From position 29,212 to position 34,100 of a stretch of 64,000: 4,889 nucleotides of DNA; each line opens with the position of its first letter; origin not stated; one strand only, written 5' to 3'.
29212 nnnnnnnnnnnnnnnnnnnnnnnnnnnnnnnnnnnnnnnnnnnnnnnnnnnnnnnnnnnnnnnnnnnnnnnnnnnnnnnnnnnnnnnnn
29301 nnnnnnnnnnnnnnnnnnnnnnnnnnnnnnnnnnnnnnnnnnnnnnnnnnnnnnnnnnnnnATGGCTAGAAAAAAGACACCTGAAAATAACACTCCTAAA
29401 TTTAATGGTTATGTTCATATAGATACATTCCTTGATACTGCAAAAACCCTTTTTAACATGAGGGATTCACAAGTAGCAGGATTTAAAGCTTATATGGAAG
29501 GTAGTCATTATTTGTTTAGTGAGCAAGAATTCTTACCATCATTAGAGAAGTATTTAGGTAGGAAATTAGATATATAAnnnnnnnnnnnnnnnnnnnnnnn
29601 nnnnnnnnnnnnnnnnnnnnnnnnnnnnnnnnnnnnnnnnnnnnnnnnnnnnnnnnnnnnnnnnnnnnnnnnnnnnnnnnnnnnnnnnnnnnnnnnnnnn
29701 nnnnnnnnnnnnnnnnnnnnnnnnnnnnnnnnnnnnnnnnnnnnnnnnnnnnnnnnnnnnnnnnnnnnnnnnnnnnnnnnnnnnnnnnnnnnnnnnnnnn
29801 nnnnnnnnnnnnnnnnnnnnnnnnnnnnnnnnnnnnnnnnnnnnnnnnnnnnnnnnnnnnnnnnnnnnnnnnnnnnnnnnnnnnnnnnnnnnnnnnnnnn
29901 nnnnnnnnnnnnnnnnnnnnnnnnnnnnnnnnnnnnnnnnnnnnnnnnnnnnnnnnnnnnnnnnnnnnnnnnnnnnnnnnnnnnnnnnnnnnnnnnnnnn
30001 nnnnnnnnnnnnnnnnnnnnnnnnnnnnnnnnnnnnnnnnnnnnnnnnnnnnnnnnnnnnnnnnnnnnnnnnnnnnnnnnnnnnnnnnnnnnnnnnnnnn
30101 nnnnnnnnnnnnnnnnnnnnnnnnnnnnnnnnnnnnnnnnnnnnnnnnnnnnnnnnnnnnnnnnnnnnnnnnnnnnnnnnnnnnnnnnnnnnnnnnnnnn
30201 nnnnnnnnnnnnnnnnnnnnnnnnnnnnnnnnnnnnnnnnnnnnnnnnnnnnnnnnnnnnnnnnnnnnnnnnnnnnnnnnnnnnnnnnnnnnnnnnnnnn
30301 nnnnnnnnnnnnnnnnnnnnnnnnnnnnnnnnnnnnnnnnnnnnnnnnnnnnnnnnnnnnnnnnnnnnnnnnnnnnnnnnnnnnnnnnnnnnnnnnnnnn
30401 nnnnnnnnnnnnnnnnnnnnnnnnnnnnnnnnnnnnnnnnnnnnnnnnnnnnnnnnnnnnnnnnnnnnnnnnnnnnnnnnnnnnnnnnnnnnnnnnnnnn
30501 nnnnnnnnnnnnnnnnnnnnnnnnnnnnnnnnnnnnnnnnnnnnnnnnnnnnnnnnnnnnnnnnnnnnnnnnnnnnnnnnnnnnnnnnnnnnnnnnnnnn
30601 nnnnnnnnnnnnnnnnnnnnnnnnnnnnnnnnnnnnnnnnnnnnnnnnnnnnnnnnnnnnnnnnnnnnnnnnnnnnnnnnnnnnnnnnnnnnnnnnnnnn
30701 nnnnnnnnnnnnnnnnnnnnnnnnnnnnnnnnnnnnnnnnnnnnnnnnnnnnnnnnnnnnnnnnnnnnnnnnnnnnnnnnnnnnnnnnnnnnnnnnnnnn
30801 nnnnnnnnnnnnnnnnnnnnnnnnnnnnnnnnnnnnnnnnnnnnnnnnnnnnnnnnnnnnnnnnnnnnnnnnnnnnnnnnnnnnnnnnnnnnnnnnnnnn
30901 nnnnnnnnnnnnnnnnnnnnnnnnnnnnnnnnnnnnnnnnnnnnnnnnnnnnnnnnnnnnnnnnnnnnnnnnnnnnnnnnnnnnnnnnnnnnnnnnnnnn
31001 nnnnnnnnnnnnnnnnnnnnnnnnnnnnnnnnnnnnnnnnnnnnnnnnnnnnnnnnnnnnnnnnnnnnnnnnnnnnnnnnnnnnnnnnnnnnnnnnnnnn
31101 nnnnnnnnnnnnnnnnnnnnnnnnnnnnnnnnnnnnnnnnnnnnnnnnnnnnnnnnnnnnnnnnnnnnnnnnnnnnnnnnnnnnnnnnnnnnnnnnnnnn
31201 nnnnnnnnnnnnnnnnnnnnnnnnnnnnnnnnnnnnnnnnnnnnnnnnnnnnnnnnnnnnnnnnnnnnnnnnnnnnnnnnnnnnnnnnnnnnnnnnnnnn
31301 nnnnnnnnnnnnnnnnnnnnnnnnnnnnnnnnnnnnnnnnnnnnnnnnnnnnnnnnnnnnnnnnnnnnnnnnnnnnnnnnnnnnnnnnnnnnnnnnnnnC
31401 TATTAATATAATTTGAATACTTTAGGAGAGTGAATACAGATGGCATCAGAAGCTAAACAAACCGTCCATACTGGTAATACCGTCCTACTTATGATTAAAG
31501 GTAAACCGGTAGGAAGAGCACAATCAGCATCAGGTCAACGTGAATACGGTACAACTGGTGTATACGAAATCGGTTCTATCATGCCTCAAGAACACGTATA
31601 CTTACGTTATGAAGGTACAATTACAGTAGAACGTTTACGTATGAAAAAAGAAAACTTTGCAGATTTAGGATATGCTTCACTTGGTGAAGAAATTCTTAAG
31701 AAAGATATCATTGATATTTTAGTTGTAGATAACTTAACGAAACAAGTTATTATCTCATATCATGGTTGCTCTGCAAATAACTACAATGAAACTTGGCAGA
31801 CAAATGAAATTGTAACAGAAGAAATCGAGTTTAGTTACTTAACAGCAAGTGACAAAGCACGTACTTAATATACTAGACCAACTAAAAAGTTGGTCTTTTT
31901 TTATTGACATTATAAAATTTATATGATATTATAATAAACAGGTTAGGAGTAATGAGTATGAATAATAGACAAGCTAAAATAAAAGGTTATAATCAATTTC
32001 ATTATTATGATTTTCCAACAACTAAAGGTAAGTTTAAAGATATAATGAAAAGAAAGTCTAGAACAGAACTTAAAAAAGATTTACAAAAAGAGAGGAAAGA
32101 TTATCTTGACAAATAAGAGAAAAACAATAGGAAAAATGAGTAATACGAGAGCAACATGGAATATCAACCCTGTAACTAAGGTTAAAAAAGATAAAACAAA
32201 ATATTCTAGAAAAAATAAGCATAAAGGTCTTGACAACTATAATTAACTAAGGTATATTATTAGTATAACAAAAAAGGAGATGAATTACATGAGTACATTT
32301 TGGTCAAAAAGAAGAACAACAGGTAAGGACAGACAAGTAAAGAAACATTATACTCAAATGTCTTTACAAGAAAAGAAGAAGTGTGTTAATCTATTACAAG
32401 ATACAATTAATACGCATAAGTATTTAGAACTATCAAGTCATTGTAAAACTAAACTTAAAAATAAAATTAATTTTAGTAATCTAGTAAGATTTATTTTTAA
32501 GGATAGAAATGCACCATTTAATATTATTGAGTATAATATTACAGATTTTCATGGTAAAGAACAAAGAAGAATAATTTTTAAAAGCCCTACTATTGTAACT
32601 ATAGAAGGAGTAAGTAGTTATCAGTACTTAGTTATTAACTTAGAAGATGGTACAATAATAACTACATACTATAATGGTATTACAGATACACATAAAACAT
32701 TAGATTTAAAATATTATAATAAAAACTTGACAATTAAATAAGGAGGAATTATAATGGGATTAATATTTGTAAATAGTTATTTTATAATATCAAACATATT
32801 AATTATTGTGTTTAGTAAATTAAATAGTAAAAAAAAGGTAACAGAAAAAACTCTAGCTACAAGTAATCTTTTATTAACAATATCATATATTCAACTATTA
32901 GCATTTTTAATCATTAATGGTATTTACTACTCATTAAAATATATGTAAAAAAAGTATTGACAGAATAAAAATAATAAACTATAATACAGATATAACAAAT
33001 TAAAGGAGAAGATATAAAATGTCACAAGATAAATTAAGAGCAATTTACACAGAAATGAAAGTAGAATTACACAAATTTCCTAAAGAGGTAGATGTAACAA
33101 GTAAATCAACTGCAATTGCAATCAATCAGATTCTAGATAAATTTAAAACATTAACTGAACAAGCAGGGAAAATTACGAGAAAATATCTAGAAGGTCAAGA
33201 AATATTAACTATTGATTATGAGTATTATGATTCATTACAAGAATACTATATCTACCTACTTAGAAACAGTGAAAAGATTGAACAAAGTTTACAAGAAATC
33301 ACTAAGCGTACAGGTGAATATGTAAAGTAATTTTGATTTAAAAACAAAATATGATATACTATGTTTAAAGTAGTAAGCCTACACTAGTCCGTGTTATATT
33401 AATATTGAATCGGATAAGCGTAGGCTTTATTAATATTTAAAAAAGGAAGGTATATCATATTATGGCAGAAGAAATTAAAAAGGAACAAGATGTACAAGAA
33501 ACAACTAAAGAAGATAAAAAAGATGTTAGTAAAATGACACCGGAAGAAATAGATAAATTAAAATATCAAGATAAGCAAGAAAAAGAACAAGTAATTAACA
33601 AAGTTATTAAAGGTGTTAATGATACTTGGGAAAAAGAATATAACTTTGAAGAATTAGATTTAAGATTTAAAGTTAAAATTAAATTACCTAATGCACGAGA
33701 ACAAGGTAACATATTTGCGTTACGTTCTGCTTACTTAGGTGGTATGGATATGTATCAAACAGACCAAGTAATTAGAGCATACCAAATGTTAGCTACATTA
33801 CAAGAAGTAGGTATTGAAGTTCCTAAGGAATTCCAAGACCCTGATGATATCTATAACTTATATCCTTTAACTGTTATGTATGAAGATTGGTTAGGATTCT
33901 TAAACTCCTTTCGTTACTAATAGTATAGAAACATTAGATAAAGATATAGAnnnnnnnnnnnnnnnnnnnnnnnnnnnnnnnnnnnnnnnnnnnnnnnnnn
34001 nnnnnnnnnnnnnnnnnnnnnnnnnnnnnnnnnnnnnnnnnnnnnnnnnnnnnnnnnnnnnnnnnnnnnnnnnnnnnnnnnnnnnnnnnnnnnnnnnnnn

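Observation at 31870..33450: Island of host-promoter-driven small genes wedged between two late tail transcription units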

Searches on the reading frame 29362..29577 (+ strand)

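Call 5: search_protein_families(library=phrogs, proteins=[window:29362-29577:+], max_evalue=0.01)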
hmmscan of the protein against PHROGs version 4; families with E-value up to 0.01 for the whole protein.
window:29362-29577:+ (71 aa): 2 families
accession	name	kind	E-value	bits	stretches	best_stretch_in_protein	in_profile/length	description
phrog_1151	-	unknown function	5.2e-34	117.2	1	2-68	4-70/70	-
phrog_9471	-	unknown function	3.8e-18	66.6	1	15-69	51-105/106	-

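Call 6: search_protein_families(library=pfam, proteins=[window:29362-29577:+], max_evalue=1)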
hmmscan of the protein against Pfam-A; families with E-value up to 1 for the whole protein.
window:29362-29577:+ (71 aa): 0 families

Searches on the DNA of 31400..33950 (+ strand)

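Call 4: search_dna_similar(query=window:31400-33950:+, collection=phages, mode=near, max_rows=40, rows=spread)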
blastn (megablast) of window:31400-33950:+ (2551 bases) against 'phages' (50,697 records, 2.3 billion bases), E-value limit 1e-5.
Records with a match: 390; places in all: 437; records where one place covers at least 80% of the query: 192.
Best place of each record, by identity: >=99% 22; 95-99% 8; 90-95% 38; 80-90% 245; 60-80% 77.
By first word of the organism name: Staphylococcus 320; Listeria 53; Bacillus 15; Mammaliicoccus 1; Silviavirus 1.
By host as written in the record: Staphylococcus aureus 108; Listeria monocytogenes 43; - 36; Staphylococcus sp. 23; Staphylococcus carnosus TM300 22; Staphylococcus aureus ATCC 25923 8; Staphylococcus xylosus M1997-2/10 8; Staphylococcus 6; and 82 more.
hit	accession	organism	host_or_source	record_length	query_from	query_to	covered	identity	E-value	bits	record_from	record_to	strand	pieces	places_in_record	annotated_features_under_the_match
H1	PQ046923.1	Staphylococcus phage OPT-SA02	Staphylococcus aureus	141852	1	2551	100%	100.0%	0e+0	4711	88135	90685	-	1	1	hypothetical protein (x5) | virion protein 5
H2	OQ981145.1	Staphylococcus phage Baghdad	foods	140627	1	2551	100%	100.0%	0e+0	4711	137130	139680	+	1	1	tail assembly chaperone | hypothetical protein (x4) | virion structural protein (x2)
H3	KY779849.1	Staphylococcus phage qdsa002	Staphylococcus aureus ATCC 43300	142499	1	2551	100%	98.7%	0e+0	4530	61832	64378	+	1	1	hypothetical protein (x7)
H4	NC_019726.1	Staphylococcus phage JD007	Staphylococcus aureus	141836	1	2551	100%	89.7%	0e+0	3256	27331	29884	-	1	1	tail assembly chaperone | hypothetical protein (x3) | virion structural protein (x2)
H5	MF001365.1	Staphylococcus phage SA3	Staphylococcus aureus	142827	1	2551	96%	90.9%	0e+0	3327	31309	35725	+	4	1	hypothetical protein (x9)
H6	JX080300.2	Staphylococcus phage Staph1N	Staphylococcus aureus strain NCTC9789 ...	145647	1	2551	93%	89.4%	0e+0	2991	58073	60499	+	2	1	hypothetical protein (x4) | tmpA: TmpA | mbpX: MbpX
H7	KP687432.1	Staphylococcus phage IME-SA2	Staphylococcus aureus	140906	1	2551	93%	89.2%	0e+0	2973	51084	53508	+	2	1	hypothetical protein (x5)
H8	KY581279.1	Staphylococcus phage pSa-3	Staphylococcus aureus ATCC 25923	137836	1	2551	93%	89.2%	0e+0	2969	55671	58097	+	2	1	hypothetical protein (x3) | tail assembly chaperone | putative tail tube protein | virion component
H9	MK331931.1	Staphylococcus phage Sa30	-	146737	1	2551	93%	89.2%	0e+0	2969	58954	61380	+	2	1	hypothetical protein (x6)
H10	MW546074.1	Staphylococcus phage PM4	-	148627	1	2551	93%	89.2%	0e+0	2969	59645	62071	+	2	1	hypothetical protein (x5) | virion component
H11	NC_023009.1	Staphylococcus aureus bacteriophage Sb-1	Staphylococcus aureus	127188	1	2551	93%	89.2%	0e+0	2969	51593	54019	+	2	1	orf089: hypothetical protein | orf091: tail assembly chaperone | orf087: virion structural protein | orf090: virion structural protein | orf89A: hypothetical protein | and 3 other names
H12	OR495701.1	Staphylococcus phage CUB-M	Staphylococcus aureus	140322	1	2551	93%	89.2%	0e+0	2969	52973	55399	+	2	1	hypothetical protein (x6)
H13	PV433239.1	Staphylococcus phage fGPyoSau01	Staphylococcus aureus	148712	1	2551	93%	89.2%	0e+0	2969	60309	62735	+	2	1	hypothetical protein (x2) | tail assembly chaperone | virion structural protein (x2) | MbpX protein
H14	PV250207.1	Staphylococcus phage vB_Sau_BCPSau_005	Staphylococcus aureus 012/05-15/R (JSC ...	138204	1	2551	93%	89.2%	0e+0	2969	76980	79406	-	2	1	hypothetical protein (x6)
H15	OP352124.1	Staphylococcus phage SAML-229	Staphylococcus aureus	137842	1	2551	93%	89.2%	0e+0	2969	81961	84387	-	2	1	hypothetical protein (x6)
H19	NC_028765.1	Staphylococcus phage phiIPLA-RODI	Staphylococcus sp.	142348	1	2551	89%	88.6%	0e+0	2766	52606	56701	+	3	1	intron encoded nuclease | hypothetical protein (x3) | tail assembly chaperone | virion structural protein (x2)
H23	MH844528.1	Staphylococcus phage 812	Staphylococcus sp.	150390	700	2551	73%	86.3%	0e+0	2006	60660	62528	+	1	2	hypothetical protein (x3) | tail assembly chaperone | putative membrane-associated protein | promoter (x2)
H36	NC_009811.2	Listeria phage A511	Listeria monocytogenes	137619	54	322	11%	77.2%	2e-34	154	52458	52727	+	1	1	virion structural protein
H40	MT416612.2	Bacillus phage YungSlug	Bacillus thuringiensis kurstaki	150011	56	220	6%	75.0%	6e-10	73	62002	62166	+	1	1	tail tube protein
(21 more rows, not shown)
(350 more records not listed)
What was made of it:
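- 100% identity to Kayvirus genomes (call 4).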

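Call 7: get_annotated_region(hit=H23, flank=2500)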
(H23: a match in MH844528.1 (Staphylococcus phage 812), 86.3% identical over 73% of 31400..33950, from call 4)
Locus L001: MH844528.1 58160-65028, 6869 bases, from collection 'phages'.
description: Staphylococcus phage 812, complete genome.
organism: Staphylococcus phage 812 (NCBI taxid 307898)
taxonomy: Viruses; Duplodnaviria; Heunggongvirae; Uroviricota; Caudoviricetes; Herelleviridae; Twortvirinae; Kayvirus
host: Staphylococcus sp.; source: -; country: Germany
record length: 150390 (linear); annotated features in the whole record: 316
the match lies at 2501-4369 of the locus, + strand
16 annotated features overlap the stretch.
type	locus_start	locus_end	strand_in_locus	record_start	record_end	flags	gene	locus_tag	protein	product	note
CDS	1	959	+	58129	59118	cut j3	-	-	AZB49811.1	tail tube protein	812_103; gp104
regulatory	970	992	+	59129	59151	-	-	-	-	terminator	-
regulatory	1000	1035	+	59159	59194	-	-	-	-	promoter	-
CDS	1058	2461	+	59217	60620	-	-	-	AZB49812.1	putative group I intron-encoded nuclease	812_104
regulatory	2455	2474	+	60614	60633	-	-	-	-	terminator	-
regulatory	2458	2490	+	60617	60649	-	-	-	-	promoter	-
CDS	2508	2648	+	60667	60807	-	-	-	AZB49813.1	hypothetical protein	812_105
CDS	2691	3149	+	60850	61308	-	-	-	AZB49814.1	hypothetical protein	812_106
CDS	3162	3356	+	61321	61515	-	-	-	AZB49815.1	putative membrane-associated protein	812_107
regulatory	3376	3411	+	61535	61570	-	-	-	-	promoter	-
CDS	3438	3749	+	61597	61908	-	-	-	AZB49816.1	hypothetical protein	812_108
regulatory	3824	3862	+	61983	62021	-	-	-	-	promoter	-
CDS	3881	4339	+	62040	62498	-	-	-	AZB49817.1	tail assembly chaperone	812_109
CDS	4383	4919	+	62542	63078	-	-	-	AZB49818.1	tail morphogenetic protein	812_110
regulatory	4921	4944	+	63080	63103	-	-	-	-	terminator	-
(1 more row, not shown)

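Call 8: get_annotated_region(hit=H6, flank=1500)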
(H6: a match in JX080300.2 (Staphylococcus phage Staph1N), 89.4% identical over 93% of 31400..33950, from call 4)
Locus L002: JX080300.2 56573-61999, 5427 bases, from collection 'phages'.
description: Staphylococcus phage Staph1N, complete genome.
organism: Staphylococcus phage Staph1N (NCBI taxid 1195076)
taxonomy: Viruses; Duplodnaviria; Heunggongvirae; Uroviricota; Caudoviricetes; Herelleviridae; Twortvirinae; Kayvirus; Kayvirus G1
host: Staphylococcus aureus strain NCTC9789 (=PS80); source: -; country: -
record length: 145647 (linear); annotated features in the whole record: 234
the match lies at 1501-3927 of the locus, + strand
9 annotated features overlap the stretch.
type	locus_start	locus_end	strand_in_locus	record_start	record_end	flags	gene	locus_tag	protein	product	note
CDS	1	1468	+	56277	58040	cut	tsp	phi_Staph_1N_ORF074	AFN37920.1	Tsp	virion component, tail sheath protein; similar to Staphylococcus phage G1 ORF011 (INSD Accession Number AY954969) and ...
CDS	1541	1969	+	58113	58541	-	tmpA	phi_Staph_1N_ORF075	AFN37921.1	TmpA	virion component, tail tube protein; tail morphogenetic protein A; similar to Staphylococcus phage G1 ORF105 (INSD ...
CDS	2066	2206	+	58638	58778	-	-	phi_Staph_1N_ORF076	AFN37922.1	hypothetical protein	similar to Staphylococcus phage G1 ORF293 (INSD Accession Number AY954969); ORF076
CDS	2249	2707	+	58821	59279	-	-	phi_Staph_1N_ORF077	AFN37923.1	hypothetical protein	similar to Staphylococcus phage G1 ORF093 (INSD Accession Number AY954969) and to Staphylococcus phage K ORF51 (INSD ...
CDS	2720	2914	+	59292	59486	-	mbpX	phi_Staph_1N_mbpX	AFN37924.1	MbpX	hypothetical membrane protein; similar to YP_240914.1 ORF215 [Staphylococcus phage G1]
CDS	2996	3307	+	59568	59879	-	-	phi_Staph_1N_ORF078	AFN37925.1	hypothetical protein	virion component; similar to Staphylococcus phage G1 ORF141 (INSD Accession Number AY954969) and to Staphylococcus ...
CDS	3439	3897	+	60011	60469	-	-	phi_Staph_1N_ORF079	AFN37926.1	hypothetical protein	similar to Staphylococcus phage G1 ORF095 (INSD Accession Number AY954969) and to Staphylococcus phage K ORF53 (INSD ...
CDS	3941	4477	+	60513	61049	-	tmpB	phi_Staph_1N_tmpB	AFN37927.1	TmpB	tail morphogenetic protein B; similar to Staphylococcus phage G1 ORF074 (INSD Accession Number AY954969) and to ...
CDS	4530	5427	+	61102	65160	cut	tmpC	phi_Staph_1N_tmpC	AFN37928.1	TmpC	virion component; tape-measure protein; tail morphogenetic protein C; similar to Staphylococcus phage G1 ORF001 (INSD ...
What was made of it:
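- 32754..32948 (+): MbpX, a 64-aa protein with two hydrophobic helices. Annotated MbpX, putative membrane protein (calls 7, 8).
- A small two-helix membrane protein (calls 7, 8).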

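Call 9: get_annotated_region(hit=H2, flank=1500)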
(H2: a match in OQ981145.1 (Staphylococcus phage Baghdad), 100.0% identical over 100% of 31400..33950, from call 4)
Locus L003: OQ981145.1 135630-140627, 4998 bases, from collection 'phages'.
description: Staphylococcus phage Baghdad, complete genome.
organism: Staphylococcus phage Baghdad (NCBI taxid 3058784)
taxonomy: Viruses; Duplodnaviria; Heunggongvirae; Uroviricota; Caudoviricetes; Herelleviridae; Twortvirinae; Kayvirus
host: -; source: foods; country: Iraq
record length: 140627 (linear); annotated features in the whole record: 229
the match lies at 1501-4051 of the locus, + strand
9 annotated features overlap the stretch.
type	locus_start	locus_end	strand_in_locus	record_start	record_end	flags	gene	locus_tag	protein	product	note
CDS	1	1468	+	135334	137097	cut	-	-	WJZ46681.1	tail sheath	-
CDS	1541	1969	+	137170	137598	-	-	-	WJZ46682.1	virion structural protein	-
CDS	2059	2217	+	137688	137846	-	-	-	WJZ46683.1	hypothetical protein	-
CDS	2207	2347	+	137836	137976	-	-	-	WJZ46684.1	hypothetical protein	-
CDS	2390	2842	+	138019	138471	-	-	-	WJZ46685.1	hypothetical protein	-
CDS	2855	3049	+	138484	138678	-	-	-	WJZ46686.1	hypothetical protein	-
CDS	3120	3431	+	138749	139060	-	-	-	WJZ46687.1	virion structural protein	-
CDS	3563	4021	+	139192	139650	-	-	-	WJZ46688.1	tail assembly chaperone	-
CDS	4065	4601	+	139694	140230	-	-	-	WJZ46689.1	RNA polymerase beta subunit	-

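Call 43: get_annotated_region(hit=H36, flank=3500)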
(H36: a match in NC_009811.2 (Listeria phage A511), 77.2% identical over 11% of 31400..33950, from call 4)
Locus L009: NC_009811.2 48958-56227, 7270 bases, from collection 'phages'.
description: Listeria phage A511, complete genome.
organism: Listeria phage A511 (NCBI taxid 2908169)
taxonomy: Viruses; Duplodnaviria; Heunggongvirae; Uroviricota; Caudoviricetes; Herelleviridae; Jasinkavirinae; Pecentumvirus; Pecentumvirus A511
host: Listeria monocytogenes; source: -; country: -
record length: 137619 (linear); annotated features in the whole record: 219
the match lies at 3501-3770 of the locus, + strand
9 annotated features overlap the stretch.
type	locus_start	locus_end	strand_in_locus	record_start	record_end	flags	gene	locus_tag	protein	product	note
CDS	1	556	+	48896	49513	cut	-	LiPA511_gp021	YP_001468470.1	gp90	-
CDS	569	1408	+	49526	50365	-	-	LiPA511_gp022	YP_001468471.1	gp91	-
CDS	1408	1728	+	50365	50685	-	-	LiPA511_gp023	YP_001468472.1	gp92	-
CDS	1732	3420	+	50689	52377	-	tsh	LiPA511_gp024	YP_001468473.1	tail sheath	gp93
mat_peptide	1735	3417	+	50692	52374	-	tsh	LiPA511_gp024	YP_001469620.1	tail sheath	-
CDS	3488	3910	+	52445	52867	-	-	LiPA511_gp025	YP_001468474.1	virion structural protein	tail protein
CDS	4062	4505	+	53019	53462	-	-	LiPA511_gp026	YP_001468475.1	tail assembly chaperone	-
CDS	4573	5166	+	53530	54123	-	-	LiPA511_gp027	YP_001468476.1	RNA polymerase beta subunit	-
CDS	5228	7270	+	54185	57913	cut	-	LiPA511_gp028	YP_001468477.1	tail associated lysin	putative tail tip protein- conserved peptidase domain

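Call 44: get_annotated_region(hit=H40, flank=3500)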
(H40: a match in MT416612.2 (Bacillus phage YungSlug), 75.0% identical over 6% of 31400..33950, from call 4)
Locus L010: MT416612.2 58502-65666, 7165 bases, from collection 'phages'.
description: Bacillus phage YungSlug, complete genome.
organism: Bacillus phage YungSlug (NCBI taxid 2736257)
taxonomy: Viruses; Duplodnaviria; Heunggongvirae; Uroviricota; Caudoviricetes; Herelleviridae; Spounavirinae
host: Bacillus thuringiensis kurstaki; source: soil; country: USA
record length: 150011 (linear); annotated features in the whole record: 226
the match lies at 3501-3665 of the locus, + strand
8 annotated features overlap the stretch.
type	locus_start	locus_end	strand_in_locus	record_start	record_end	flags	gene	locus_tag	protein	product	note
CDS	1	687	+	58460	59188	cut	-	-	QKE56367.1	hypothetical protein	-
CDS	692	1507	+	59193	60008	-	-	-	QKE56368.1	hypothetical protein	-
CDS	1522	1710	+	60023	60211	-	-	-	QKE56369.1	hypothetical protein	-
CDS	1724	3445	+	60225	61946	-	-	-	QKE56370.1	tail sheath protein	-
CDS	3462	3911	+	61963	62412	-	-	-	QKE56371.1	tail tube protein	-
CDS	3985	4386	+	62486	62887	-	-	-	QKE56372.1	tail assembly protein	-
CDS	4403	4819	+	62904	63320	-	-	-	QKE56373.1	tail assembly protein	-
CDS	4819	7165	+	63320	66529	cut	-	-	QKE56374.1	tapemeasure protein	-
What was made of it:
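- On Moron: True against Listeria A511 and Bacillus YungSlug (calls 43, 44).
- Absent in Listeria A511 and Bacillus YungSlug (calls 43, 44). It is absent from non-staphylococcal Herelleviridae (calls 43, 44). It is absent from Listeria and Bacillus relatives that build the same kind of tail (calls 43, 44).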

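Call 45: get_annotated_region(hit=H19, flank=300)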
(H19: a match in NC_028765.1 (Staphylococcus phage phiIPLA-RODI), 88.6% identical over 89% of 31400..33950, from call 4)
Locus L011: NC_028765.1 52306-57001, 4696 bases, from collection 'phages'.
description: Staphylococcus phage phiIPLA-RODI, complete genome.
organism: Staphylococcus phage phiIPLA-RODI (NCBI taxid 1572703)
taxonomy: Viruses; Duplodnaviria; Heunggongvirae; Uroviricota; Caudoviricetes; Herelleviridae; Twortvirinae; Kayvirus; Kayvirus rodi
host: Staphylococcus sp.; source: -; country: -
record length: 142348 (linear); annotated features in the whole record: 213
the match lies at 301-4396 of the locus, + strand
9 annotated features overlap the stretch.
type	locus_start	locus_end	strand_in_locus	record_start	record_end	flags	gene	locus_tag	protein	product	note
CDS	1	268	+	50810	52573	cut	-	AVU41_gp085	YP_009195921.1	tail sheath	-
CDS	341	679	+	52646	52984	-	-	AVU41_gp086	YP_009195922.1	virion structural protein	-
CDS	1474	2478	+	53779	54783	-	-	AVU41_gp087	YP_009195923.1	intron encoded nuclease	-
CDS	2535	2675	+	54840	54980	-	-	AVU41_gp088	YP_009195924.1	hypothetical protein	-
CDS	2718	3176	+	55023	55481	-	-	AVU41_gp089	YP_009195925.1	hypothetical protein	-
CDS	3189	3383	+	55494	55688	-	-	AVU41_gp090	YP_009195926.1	hypothetical protein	-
CDS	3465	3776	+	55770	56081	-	-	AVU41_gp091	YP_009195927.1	virion structural protein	-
CDS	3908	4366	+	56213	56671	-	-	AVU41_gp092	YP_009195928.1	tail assembly chaperone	-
CDS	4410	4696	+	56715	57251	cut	-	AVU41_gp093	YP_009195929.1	RNA polymerase beta subunit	-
